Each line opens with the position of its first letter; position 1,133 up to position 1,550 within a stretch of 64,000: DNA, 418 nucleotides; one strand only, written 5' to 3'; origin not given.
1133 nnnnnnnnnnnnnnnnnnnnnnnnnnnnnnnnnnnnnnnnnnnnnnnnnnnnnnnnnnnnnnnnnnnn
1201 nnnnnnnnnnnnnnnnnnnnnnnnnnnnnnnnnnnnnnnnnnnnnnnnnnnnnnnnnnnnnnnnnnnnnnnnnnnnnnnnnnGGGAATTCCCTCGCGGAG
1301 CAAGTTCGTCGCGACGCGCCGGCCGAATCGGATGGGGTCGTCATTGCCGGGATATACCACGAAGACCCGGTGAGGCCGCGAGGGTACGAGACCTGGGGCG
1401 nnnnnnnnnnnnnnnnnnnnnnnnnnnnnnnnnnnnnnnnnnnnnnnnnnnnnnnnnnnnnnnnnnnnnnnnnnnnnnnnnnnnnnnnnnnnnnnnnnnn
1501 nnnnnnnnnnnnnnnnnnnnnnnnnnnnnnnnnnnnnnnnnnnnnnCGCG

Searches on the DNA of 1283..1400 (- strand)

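Call 62: search_dna_similar(query=window:1283-1400:-, collection=plasmids, mode=distant, max_evalue=0.001, max_rows=5)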
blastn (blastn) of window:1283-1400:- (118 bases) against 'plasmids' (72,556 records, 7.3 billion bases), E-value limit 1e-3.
No match.
